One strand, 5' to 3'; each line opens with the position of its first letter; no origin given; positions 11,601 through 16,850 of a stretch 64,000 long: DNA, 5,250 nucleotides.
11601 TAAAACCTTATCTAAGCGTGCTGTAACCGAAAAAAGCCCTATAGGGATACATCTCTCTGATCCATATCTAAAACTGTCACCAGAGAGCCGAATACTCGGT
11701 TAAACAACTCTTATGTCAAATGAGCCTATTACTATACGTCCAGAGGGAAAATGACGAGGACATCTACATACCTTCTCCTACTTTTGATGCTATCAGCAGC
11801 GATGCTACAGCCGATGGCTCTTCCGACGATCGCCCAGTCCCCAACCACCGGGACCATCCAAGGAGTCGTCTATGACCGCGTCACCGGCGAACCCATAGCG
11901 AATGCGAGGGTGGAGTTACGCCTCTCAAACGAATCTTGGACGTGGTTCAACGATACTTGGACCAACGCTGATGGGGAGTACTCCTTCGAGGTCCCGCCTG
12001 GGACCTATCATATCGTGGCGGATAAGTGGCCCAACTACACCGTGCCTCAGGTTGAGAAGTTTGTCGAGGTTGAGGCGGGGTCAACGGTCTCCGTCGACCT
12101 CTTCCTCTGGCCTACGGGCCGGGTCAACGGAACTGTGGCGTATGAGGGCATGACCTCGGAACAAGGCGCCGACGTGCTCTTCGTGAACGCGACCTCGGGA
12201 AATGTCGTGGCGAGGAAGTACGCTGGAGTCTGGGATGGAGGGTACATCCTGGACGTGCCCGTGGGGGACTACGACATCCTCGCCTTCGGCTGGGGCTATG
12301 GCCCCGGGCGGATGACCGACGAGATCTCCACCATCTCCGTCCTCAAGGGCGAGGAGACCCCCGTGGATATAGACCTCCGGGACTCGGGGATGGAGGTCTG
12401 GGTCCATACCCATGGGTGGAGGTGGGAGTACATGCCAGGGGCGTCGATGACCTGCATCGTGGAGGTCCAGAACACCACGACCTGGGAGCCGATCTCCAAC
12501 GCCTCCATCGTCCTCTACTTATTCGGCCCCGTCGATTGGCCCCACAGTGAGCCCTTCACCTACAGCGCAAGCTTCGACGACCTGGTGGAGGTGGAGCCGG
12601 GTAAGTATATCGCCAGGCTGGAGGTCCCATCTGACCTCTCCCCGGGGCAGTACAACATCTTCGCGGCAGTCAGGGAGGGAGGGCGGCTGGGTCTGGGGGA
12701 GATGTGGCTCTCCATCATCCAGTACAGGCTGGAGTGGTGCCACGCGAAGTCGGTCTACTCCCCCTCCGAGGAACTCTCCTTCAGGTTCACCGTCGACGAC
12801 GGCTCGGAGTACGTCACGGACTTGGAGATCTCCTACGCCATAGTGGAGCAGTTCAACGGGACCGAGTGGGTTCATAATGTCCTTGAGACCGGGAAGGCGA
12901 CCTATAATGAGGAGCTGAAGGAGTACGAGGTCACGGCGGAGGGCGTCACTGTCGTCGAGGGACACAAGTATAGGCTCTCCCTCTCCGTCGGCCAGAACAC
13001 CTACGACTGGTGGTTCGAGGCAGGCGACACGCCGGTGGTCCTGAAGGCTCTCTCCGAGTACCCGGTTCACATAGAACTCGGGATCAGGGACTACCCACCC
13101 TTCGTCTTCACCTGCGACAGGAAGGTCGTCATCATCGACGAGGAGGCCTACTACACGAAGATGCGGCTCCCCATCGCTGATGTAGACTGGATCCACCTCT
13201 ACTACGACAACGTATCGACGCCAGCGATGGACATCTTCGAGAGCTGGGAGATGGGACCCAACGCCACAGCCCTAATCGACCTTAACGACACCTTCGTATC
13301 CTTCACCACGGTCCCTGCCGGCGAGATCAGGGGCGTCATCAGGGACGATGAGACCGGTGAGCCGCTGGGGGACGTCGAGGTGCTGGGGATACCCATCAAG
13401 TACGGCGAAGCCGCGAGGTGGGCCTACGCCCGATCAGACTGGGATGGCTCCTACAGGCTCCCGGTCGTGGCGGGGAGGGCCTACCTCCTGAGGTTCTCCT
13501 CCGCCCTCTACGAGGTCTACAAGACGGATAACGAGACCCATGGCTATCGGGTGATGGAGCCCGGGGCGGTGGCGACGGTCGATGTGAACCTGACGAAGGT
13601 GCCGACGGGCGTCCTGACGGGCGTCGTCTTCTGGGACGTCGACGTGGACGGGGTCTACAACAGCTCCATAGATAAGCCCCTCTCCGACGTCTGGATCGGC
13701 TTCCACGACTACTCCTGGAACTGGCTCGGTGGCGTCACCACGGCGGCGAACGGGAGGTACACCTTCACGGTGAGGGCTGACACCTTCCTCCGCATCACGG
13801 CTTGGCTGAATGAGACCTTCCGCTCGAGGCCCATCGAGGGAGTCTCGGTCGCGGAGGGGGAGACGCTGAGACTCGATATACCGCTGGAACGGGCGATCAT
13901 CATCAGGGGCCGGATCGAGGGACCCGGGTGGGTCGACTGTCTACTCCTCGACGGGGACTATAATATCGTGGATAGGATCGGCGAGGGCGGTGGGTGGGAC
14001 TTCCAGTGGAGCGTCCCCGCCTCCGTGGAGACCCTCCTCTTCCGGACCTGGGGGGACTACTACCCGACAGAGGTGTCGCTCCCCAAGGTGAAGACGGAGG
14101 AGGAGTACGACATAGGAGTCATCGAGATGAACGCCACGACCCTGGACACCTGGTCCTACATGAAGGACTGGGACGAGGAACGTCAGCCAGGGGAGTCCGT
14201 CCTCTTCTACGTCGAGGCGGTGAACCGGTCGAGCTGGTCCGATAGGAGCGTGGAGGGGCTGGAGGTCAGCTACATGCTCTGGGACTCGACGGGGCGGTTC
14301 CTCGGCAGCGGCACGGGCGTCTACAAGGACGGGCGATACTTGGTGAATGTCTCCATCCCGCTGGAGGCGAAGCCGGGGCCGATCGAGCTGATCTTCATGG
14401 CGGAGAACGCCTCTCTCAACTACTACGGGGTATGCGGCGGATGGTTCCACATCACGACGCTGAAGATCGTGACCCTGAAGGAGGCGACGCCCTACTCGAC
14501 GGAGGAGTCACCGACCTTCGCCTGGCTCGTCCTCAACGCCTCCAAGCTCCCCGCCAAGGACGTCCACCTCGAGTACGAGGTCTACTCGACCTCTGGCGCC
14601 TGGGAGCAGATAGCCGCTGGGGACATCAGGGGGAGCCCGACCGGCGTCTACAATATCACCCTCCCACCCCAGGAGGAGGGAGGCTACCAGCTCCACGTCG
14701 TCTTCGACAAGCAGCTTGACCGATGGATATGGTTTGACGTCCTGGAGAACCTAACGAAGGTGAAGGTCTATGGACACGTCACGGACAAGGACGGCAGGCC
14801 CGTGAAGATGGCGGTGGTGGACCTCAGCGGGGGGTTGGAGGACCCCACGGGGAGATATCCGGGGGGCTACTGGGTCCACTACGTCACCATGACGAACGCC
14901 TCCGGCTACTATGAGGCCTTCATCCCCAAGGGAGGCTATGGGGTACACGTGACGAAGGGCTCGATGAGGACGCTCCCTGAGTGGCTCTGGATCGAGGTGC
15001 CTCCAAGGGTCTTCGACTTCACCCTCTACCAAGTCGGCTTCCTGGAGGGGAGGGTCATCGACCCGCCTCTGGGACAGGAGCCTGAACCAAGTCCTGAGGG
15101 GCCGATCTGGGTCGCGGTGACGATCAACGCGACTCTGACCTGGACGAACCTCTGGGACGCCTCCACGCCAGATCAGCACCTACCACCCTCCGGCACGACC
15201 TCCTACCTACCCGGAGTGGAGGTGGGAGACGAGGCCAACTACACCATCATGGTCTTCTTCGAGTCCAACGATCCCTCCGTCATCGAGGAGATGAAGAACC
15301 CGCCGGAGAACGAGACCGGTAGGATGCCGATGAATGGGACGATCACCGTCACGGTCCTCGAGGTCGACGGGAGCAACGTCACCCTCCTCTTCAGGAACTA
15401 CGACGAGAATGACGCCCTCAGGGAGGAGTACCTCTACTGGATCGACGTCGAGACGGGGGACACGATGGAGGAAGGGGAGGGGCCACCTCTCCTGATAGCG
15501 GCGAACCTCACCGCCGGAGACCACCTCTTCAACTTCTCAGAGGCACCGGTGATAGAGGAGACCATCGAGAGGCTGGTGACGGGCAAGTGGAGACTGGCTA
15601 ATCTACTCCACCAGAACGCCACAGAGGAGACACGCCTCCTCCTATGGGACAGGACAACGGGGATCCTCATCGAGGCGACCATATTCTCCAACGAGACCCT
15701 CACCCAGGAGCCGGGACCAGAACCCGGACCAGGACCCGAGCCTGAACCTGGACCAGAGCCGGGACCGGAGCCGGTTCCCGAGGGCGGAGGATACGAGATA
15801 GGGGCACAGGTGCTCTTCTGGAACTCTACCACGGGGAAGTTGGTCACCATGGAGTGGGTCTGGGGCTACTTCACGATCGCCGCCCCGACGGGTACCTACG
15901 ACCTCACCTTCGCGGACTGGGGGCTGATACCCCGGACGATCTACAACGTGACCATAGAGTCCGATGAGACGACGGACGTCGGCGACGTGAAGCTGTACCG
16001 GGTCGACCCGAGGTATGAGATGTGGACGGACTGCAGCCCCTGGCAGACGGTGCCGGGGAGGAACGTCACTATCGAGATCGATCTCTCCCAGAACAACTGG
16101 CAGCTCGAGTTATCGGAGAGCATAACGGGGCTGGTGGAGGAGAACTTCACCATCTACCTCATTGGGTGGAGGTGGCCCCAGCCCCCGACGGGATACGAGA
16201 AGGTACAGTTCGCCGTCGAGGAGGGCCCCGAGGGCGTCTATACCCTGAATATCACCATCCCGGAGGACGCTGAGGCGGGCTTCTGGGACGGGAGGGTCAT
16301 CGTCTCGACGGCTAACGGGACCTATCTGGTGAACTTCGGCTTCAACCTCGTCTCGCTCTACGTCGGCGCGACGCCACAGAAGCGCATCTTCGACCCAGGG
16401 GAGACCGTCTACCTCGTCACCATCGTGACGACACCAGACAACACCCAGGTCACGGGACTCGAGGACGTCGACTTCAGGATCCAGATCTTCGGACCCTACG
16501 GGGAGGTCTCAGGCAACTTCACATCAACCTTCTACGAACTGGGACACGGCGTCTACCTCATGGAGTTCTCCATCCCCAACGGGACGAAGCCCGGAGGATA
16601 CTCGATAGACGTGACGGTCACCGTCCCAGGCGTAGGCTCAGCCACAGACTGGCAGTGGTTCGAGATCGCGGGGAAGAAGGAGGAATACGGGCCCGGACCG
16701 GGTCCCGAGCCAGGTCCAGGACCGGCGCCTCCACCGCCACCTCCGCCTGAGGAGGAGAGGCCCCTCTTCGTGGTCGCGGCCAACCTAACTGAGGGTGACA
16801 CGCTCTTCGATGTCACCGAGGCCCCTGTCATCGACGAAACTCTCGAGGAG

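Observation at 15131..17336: Internally duplicated and circularly permuted domain pair in the giant protein, each copy preceded by a PGPEP linker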

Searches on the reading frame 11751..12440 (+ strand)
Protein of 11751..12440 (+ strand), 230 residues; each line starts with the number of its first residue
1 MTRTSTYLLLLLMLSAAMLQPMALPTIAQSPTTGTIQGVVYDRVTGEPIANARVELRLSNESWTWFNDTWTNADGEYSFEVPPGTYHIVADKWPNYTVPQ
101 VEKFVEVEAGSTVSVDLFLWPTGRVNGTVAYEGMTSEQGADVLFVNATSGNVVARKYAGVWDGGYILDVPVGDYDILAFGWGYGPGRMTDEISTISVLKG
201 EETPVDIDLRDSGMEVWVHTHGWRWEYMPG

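Call 62: search_protein_families(library=pfam, proteins=[window:11751-12440:+], max_evalue=0.05)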
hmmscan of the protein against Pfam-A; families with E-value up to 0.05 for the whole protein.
seq(230 aa): 9 families
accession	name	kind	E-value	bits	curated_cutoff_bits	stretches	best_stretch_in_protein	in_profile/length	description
PF13620.12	CarboxypepD_reg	-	4.2e-17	62.7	32.3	1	35-117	1-79/82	Carboxypeptidase regulatory-like domain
PF13715.12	CarbopepD_reg_2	-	3.1e-06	27.6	32.2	1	36-91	1-51/88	CarboxypepD_reg-like domain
PF17802.7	SpaA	-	0.00015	22.3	23.1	1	41-116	8-86/91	Prealbumin-like fold domain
PF17210.9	SdrD_B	-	0.0002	21.9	29.7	1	47-101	22-75/112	SdrD B-like domain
PF08400.16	phage_tail_N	-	0.002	18.5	26.6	1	36-101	5-75/134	Prophage tail fibre N-terminal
PF02369.22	Big_1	-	0.0082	16.7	34.9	1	28-81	13-66/93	Bacterial Ig-like domain (group 1)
PF07210.18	DUF1416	-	0.015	15.7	23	1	16-89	2-71/97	Protein of unknown function (DUF1416)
PF20598.4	DUF6795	-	0.017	15.8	27.4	1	37-80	2-44/103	Domain of unknown function (DUF6795)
PF00576.27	Transthyretin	-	0.037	15.1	25.3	0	40-90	5-63/109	HIUase/Transthyretin family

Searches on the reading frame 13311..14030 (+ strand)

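Call 62: search_protein_families(library=pfam, proteins=[window:13311-14030:+], max_evalue=0.05)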
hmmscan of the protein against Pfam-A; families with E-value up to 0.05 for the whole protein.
seq(240 aa): 3 families
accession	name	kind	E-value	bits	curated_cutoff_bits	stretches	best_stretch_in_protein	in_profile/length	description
PF13620.12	CarboxypepD_reg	-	1.9e-10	41.4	32.3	2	6-94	2-81/82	Carboxypeptidase regulatory-like domain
PF17210.9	SdrD_B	-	0.00088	19.9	29.7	1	105-154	6-54/112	SdrD B-like domain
PF13715.12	CarbopepD_reg_2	-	0.0032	17.9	32.2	0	6-69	1-57/88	CarboxypepD_reg-like domain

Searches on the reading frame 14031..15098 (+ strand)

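Call 62: search_protein_families(library=pfam, proteins=[window:14031-15098:+], max_evalue=0.05)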
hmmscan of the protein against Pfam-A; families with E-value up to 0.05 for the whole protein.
seq(356 aa): 1 family
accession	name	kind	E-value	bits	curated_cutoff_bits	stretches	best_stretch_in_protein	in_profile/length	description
PF13620.12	CarboxypepD_reg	-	1.6e-07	32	32.3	1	246-314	2-61/82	Carboxypeptidase regulatory-like domain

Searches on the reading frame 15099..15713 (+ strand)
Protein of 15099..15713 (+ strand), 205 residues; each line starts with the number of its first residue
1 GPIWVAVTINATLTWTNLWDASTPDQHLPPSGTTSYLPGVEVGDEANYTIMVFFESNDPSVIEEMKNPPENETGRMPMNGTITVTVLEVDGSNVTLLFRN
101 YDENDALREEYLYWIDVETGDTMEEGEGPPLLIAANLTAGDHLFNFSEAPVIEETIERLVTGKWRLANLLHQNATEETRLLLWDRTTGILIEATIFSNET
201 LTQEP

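Call 9: find_homologous_proteins(query=window:15123-15707:+, max_evalue=0.01)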
Query seq(195 aa): 116 candidates shared short words with the query, none scored E <= 0.01.
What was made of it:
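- Tried and rejected: It found nothing (call 9).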

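Call 18: predict_structure(protein=window:15099-15713:+)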
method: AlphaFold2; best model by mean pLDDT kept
length: 205 residues; sequences in the alignment: 1
mean_pLDDT: 38.4   pTM: 0.30
mean pLDDT of the five models: 38.4, 36.7, 35.1, 33.4, 29.6
residues with pLDDT >= 90: 0; 70-90: 0; 50-70: 20; < 50: 185
segments of 3 or more residues with pLDDT < 50: 1-90, 92-95, 116-122, 125-205
pLDDT, mean of each block of 10 residues (from residue 1): 31 31 35 31 34 36 43 35 45 49 58 48 41 29 34 33 35 42 38 42 38
secondary structure, 60 per line:
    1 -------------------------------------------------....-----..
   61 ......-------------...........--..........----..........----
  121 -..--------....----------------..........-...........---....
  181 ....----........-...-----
elements in order: E50-53 H59-66 E80-90 E93-102 E107-116 E132-135 H152-161 H163-173 E177-184 E189-196

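Call 19: search_protein_representatives(protein=window:15123-15707:+)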
Query: 195 residues. Proteins with E-value up to 0.001 (for the whole library): 67; up to 1e-10: 6; up to 1e-30: 1. The best 67 are listed.
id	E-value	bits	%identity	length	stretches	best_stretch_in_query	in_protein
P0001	2.6e-52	193.8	58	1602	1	3-194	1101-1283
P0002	4.6e-20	88.6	43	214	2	3-122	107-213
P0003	3.7e-15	72.6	41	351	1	5-185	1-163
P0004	7.5e-15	71.6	42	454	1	1-184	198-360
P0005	2.4e-13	66.7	33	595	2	25-190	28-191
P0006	9.6e-13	64.7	32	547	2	7-184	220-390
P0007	5.2e-10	55.8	33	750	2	27-185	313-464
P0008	6.4e-10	55.5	37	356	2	21-162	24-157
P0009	1.3e-08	51.2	32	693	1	29-190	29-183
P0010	1.5e-08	51.0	33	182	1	25-166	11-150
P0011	2.3e-08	50.4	34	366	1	19-184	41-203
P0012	2.6e-08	50.2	35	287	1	28-193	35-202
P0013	4.2e-08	49.6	39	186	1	70-193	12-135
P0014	7.1e-08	48.8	33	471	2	74-186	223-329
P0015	1.2e-07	48.1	38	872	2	20-185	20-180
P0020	2.8e-07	46.9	36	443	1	21-185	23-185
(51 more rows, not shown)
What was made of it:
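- phmmer over 1.84 billion representatives found 67 proteins, and most match A+B as one stretch (call 19).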

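Call 27: search_protein_families(library=pfam, proteins=[P0005, P0006, P0008, P0011, P0012, P0009, P0007, P0020, P0015, P0004], max_evalue=0.01)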
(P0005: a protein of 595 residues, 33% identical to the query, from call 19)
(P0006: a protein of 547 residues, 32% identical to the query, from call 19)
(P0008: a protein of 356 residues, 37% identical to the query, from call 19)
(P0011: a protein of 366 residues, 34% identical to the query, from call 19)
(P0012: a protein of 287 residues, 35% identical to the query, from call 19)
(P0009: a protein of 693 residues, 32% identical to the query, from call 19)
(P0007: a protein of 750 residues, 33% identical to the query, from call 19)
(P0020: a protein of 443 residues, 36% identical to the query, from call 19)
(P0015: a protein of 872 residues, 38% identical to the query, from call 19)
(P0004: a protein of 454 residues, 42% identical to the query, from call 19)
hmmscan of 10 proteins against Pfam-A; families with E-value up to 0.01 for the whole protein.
P0005 (595 aa): 0 families

P0006 (547 aa): 0 families

P0008 (356 aa): 0 families

P0011 (366 aa): 0 families

P0012 (287 aa): 1 family
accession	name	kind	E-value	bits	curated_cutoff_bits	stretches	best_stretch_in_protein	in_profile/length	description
PF00404.24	Dockerin_1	-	4.3e-09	36.9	22.9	1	230-281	2-54/57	Dockerin type I domain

P0009 (693 aa): 7 families
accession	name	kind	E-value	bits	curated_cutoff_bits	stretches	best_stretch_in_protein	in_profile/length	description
PF13570.13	Beta-prop_ACSF4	-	1.5e-79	268.2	133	3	224-417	27-225/329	Beta-alanine-activating enzyme, beta-propeller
PF13360.13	PQQ_2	-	1.3e-65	221.8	27.6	3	232-364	9-146/233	Outer membrane protein assembly factor BamB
PF01011.28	PQQ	-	4.4e-32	112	26.7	5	490-525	51-86/595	Glucose/ethanol/alcohol dehydrogenase, beta-propeller domain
PF14435.11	SUKH-4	-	7.4e-09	36.4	25.5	0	320-360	63-102/179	SUKH-4 immunity protein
PF24807.1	WD40_CDC20-Fz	-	1.1e-07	31.9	200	0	305-398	28-125/292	CDC20/Fizzy WD40 domain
PF20067.5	SSL_N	-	0.00085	19.6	18.9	0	335-349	30-44/46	Strictosidine synthase-like, N-terminal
PF24796.1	WDR55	-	0.0043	16.6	200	0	299-364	68-135/296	WDR55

P0007 (750 aa): 1 family
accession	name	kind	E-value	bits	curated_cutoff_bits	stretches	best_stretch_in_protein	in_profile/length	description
PF10633.15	NPCBM_assoc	-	0.0087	16.7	24.4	0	252-287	41-76/78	NPCBM-associated, NEW3 domain of alpha-galactosidase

P0020 (443 aa): 1 family
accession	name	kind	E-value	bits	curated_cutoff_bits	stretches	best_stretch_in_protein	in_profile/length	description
PF00404.24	Dockerin_1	-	3.6e-08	33.9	22.9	1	385-434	2-52/57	Dockerin type I domain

P0015 (872 aa): 4 families
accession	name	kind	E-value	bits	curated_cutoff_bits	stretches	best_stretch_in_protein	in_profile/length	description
PF18911.6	PKD_4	-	7.5e-20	71.2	27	1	438-516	1-80/85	PKD domain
PF00801.26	PKD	-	4.2e-13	49.5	23.5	1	451-517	11-77/80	PKD domain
PF01835.25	MG2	-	1.4e-08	35.4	32.8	1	741-828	9-96/96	MG2 domain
PF22352.2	K319L-like_PKD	-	0.00033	21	27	1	455-518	12-81/84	K319L-like, PKD domain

P0004 (454 aa): 0 families

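Call 53: find_encoding_contigs(protein=P0001, flank=6000, max_places=2)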
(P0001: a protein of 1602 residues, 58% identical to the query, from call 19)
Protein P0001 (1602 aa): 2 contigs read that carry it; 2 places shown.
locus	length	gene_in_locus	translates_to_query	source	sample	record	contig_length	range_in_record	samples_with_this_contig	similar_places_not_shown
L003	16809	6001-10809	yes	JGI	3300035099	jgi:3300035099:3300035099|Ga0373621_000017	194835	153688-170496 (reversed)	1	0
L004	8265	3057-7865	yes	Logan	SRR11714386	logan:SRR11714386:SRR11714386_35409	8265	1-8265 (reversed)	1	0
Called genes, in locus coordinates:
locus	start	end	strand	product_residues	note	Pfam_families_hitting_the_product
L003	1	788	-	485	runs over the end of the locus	PF13360:PQQ_2 (weak)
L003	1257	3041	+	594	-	PF07969:Amidohydro_3, PF01979:Amidohydro_1 (weak)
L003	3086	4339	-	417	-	PF13506:Glyco_transf_21, PF00535:Glycos_transf_2, PF13641:Glyco_tranf_2_3, PF13632:Glyco_trans_2_3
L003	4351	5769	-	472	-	PF00535:Glycos_transf_2, PF13641:Glyco_tranf_2_3 (weak), PF01209:Ubie_methyltran, PF13489:Methyltransf_23, PF08241:Methyltransf_11, PF08242:Methyltransf_12, PF13649:Methyltransf_25, PF13847:Methyltransf_31, +6 more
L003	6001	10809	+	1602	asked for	PF13620:CarboxypepD_reg (weak), PF13715:CarbopepD_reg_2 (faint), PF01835:MG2 (faint), PF13620:CarboxypepD_reg (weak)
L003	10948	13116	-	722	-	PF09586:YfhO (weak)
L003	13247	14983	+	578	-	-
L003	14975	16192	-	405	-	PF03453:MoeA_N, PF00994:MoCF_biosynth, PF03454:MoeA_C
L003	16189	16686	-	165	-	PF00994:MoCF_biosynth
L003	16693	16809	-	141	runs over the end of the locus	PF01967:MoaC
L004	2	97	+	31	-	?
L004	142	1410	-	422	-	PF13506:Glyco_transf_21, PF00535:Glycos_transf_2, PF13641:Glyco_tranf_2_3, PF13632:Glyco_trans_2_3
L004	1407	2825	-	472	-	PF00535:Glycos_transf_2, PF13641:Glyco_tranf_2_3 (weak), PF01209:Ubie_methyltran, PF13489:Methyltransf_23, PF08241:Methyltransf_11, PF08242:Methyltransf_12, PF13649:Methyltransf_25, PF13847:Methyltransf_31, +6 more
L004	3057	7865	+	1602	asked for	PF13620:CarboxypepD_reg (weak), PF13715:CarbopepD_reg_2 (faint), PF01835:MG2 (faint), PF13620:CarboxypepD_reg (weak)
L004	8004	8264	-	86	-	?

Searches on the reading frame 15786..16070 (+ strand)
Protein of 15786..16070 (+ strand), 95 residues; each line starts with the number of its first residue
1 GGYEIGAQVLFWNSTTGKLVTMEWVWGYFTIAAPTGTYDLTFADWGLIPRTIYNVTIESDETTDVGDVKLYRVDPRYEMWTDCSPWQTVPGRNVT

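Call 62: search_protein_families(library=pfam, proteins=[window:15786-16070:+], max_evalue=0.05)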
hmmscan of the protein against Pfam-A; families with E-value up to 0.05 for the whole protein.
seq(95 aa): 1 family
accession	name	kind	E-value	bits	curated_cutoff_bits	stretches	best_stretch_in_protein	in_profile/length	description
PF13620.12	CarboxypepD_reg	-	0.0015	19.3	32.3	1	27-70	38-81/82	Carboxypeptidase regulatory-like domain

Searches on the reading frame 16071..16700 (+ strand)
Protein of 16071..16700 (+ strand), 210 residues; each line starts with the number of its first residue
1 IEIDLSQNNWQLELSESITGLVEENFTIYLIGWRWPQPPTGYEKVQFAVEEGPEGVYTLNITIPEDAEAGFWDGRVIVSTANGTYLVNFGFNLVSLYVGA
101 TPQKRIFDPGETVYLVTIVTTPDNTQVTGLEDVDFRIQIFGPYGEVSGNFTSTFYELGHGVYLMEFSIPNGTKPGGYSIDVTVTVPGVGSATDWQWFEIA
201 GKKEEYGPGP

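Call 62: search_protein_families(library=pfam, proteins=[window:16071-16700:+], max_evalue=0.05)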
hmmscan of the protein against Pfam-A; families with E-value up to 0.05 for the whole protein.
seq(210 aa): 3 families
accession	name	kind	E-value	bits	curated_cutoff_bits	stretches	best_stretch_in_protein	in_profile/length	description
PF01835.25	MG2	-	4.9e-09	36.9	32.8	1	104-181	8-80/96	MG2 domain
PF20009.4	GEVED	-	0.0098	17.1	24.4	0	45-82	20-57/78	GEVED domain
PF22680.2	Glyco_hydro_123_N_2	-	0.015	15.6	27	0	164-184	121-141/142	Glycoside hydrolase 123 N-terminal domain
